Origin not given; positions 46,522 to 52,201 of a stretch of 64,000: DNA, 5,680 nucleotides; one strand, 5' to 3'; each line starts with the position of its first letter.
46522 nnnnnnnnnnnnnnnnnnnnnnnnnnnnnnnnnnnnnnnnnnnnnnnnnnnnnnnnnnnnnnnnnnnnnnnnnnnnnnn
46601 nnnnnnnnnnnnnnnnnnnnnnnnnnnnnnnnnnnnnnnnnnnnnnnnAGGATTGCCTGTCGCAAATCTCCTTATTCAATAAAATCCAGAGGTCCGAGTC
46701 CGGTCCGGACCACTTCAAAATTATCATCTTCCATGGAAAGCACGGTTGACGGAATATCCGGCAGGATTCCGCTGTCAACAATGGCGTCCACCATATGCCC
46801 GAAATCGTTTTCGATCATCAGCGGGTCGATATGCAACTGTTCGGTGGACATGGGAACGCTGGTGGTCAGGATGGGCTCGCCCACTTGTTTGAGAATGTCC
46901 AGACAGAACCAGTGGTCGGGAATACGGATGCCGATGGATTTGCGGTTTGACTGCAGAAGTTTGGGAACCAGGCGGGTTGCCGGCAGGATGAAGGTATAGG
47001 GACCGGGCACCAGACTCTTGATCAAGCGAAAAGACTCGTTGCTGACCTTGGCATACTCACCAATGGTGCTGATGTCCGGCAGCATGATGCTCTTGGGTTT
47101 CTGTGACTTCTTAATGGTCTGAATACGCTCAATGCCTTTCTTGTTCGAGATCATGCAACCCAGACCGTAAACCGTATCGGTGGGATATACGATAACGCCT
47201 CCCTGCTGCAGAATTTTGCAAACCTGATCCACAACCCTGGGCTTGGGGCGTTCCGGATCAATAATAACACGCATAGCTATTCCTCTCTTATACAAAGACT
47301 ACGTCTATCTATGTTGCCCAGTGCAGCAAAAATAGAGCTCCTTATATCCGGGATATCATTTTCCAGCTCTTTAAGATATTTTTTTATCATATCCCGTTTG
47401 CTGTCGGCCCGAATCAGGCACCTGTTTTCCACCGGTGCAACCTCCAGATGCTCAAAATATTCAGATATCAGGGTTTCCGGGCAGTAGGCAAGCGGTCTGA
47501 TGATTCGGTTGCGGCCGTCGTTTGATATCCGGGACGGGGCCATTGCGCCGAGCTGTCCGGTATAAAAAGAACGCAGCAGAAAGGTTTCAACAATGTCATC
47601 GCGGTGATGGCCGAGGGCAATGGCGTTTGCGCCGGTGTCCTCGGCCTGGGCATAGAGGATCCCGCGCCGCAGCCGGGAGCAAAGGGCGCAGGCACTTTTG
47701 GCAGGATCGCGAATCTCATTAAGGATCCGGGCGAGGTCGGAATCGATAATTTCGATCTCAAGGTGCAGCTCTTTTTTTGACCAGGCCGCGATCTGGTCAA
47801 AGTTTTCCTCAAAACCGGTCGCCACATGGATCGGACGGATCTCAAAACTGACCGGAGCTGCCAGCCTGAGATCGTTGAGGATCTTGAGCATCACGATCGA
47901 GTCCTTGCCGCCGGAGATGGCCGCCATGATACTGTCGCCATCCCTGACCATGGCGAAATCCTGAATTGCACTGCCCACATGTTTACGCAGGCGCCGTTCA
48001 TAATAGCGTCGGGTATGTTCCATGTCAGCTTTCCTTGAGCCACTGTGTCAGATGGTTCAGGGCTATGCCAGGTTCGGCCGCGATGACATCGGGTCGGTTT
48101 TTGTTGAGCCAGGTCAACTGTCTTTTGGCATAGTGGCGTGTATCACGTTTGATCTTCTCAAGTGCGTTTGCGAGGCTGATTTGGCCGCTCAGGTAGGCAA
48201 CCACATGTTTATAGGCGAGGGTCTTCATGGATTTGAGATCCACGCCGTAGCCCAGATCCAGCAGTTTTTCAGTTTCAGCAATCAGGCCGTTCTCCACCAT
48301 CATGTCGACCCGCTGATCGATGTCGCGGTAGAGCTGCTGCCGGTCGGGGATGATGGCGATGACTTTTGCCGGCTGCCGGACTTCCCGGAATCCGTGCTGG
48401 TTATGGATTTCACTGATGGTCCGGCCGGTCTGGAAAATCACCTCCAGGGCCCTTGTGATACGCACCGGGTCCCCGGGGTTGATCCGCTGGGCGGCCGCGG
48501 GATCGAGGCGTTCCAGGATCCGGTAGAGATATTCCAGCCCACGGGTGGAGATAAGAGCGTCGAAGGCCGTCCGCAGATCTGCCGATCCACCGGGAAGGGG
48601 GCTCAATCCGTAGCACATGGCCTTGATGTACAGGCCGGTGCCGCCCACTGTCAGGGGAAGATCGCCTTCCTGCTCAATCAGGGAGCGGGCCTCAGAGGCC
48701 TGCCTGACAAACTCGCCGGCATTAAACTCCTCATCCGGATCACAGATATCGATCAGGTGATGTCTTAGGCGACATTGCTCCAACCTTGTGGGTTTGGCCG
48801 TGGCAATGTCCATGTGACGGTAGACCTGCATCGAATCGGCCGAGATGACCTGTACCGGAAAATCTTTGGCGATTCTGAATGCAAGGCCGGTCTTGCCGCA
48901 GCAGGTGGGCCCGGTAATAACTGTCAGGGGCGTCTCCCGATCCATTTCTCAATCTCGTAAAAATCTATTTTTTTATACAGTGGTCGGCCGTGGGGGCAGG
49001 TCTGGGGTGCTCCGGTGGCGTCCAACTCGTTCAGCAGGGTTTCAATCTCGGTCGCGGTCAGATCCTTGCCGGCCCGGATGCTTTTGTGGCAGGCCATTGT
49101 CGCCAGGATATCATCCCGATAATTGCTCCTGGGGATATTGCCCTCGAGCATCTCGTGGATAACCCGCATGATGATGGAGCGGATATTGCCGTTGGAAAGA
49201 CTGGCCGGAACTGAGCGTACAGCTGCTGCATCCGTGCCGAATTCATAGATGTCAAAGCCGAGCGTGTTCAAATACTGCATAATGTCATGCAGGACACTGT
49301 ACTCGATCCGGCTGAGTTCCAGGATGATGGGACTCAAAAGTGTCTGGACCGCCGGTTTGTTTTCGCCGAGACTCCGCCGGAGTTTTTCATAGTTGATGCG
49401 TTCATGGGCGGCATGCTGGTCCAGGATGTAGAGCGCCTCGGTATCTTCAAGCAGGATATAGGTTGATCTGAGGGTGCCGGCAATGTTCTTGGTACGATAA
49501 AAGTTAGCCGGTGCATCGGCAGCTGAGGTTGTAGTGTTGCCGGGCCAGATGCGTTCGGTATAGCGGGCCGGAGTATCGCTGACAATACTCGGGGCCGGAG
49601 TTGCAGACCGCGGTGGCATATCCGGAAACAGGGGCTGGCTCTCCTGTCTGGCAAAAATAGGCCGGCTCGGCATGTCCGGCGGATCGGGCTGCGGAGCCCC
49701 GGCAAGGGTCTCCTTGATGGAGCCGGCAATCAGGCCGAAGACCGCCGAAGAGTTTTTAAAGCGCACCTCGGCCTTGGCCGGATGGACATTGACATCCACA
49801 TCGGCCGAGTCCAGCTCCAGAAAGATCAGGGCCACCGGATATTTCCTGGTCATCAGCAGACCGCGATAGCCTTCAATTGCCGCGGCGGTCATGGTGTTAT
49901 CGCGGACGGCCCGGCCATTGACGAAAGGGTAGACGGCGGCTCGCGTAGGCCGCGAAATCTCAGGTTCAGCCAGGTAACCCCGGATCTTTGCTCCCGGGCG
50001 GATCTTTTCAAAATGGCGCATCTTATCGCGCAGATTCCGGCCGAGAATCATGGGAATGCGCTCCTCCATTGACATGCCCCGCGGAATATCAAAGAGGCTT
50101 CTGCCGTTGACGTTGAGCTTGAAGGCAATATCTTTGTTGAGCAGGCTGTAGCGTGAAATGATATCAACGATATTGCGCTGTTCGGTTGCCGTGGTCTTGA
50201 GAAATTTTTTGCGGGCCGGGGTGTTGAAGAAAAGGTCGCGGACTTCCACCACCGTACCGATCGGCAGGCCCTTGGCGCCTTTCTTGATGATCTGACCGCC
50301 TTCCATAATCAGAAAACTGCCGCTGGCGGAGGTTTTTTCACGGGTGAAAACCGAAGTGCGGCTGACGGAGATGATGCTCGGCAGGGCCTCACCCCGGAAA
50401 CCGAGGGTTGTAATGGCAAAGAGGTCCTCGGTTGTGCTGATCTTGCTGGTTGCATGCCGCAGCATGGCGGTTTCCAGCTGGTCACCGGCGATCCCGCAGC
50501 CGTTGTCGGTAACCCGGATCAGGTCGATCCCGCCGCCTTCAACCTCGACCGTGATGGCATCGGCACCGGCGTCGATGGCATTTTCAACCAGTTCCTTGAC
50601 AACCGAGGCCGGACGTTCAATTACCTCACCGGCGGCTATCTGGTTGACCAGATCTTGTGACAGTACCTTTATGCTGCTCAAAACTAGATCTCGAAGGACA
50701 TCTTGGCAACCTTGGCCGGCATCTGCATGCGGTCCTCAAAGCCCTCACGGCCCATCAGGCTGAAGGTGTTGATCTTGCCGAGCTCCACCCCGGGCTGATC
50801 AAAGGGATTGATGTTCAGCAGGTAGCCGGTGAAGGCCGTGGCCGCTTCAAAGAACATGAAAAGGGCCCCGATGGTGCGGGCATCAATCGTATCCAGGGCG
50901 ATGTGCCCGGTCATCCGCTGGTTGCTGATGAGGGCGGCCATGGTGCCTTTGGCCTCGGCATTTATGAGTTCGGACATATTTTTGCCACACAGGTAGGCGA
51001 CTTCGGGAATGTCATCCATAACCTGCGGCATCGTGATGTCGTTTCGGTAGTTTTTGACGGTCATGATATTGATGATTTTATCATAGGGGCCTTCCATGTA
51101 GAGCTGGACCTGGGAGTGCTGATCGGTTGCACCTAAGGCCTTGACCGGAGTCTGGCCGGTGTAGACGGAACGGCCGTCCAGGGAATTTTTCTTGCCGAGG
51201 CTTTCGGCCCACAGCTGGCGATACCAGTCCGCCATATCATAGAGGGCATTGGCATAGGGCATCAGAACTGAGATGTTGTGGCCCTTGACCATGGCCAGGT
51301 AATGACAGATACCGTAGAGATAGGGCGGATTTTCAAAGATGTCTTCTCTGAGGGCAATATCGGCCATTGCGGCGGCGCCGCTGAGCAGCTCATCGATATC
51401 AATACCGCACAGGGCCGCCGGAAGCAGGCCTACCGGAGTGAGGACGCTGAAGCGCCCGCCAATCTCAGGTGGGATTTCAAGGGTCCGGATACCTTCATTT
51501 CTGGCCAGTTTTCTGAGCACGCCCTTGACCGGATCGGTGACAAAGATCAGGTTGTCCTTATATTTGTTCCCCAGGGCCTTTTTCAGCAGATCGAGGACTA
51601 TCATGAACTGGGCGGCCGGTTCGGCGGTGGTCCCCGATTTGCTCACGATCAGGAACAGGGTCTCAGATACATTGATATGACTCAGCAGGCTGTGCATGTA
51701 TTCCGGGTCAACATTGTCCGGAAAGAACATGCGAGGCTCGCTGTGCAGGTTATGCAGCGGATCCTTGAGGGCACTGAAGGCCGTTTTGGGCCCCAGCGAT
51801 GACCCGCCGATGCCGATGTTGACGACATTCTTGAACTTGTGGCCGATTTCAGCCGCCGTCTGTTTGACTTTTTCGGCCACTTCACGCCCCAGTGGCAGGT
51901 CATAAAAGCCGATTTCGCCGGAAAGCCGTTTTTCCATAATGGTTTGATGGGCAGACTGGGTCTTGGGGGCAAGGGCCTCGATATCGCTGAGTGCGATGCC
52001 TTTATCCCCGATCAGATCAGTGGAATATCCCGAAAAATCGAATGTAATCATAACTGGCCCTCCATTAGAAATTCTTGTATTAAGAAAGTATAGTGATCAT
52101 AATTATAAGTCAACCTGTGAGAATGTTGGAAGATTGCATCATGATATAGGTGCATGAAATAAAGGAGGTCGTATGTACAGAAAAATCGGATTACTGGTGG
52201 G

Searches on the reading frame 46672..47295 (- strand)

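Call 34: search_protein_families(library=pfam, proteins=[window:46672-47295:-])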
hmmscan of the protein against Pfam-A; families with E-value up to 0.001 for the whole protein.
window:46672-47295:- (207 aa): 1 family
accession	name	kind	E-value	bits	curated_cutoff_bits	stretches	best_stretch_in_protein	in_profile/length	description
PF01300.24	Sua5_yciO_yrdC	-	3.5e-50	170.4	25.1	1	27-199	1-178/178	Telomere recombination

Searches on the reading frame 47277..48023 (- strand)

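Call 29: search_protein_families(library=pfam, proteins=[window:47277-48023:-])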
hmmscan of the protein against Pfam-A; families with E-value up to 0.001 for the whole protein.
window:47277-48023:- (248 aa): 1 family
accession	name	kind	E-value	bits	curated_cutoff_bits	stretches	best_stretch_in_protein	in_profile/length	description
PF01171.26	ATP_bind_3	-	8.8e-16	58.6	27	1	32-201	2-167/182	PP-loop family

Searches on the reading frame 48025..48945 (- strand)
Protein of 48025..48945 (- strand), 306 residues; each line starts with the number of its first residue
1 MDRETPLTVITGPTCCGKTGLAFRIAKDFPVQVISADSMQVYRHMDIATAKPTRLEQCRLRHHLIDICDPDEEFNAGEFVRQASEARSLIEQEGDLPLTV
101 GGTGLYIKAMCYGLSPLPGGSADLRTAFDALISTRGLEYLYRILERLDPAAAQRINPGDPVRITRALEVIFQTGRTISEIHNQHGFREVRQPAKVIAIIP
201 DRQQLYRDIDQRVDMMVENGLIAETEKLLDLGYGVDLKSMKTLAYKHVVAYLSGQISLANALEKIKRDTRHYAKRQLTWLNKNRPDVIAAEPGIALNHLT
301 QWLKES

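Call 35: search_protein_families(library=pfam, proteins=[window:48025-48945:-])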
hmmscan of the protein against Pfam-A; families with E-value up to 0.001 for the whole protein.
window:48025-48945:- (306 aa): 2 families
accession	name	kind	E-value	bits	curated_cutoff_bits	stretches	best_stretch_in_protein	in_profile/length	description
PF01715.23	IPPT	-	2.1e-81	273.6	23.6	1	40-282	1-242/243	IPP transferase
PF01745.22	IPT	-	1.1e-06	28.7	20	1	7-57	3-53/233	Isopentenyl transferase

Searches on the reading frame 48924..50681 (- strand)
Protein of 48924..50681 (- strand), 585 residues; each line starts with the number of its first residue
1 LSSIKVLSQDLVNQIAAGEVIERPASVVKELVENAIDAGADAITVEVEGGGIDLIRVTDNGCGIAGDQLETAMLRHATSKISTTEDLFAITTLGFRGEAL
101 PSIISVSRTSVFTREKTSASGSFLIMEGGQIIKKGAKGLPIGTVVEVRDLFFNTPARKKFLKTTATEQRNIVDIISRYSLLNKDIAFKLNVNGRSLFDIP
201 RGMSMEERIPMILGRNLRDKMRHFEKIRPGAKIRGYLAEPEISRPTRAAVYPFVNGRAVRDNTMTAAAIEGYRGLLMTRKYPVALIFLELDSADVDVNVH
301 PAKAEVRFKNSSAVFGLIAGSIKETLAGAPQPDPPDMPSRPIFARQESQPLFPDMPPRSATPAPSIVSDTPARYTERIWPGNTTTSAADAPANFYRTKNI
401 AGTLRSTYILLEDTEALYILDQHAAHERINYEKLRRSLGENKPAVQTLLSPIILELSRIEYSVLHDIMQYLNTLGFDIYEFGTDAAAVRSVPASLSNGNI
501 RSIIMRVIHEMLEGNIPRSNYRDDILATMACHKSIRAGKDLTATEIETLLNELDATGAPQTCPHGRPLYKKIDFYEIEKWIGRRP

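Call 35: search_protein_families(library=pfam, proteins=[window:48924-50681:-])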
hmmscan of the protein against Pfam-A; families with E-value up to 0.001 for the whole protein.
window:48924-50681:- (585 aa): 4 families
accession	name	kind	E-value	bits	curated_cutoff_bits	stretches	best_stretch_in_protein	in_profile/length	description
PF08676.16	MutL_C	-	3.6e-39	134.2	25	1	402-541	2-142/142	MutL C terminal dimerisation domain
PF01119.25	DNA_mis_repair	-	3e-32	111.2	26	1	211-326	3-118/119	DNA mismatch repair protein, C-terminal domain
PF13589.12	HATPase_c_3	-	4e-09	37.1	25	1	25-124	4-103/137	Histidine kinase-, DNA gyrase B-, and HSP90-like ATPase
PF02518.31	HATPase_c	-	9.1e-08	33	26.4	1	22-78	4-63/111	Histidine kinase-, DNA gyrase B-, and HSP90-like ATPase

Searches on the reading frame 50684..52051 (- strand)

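Call 29: search_protein_families(library=pfam, proteins=[window:50684-52051:-])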
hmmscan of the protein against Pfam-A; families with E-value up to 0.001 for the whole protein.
window:50684-52051:- (455 aa): 1 family
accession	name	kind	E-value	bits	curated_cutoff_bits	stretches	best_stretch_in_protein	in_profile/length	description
PF00342.24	PGI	-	4.9e-43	147.9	22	1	60-427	81-460/486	Phosphoglucose isomerase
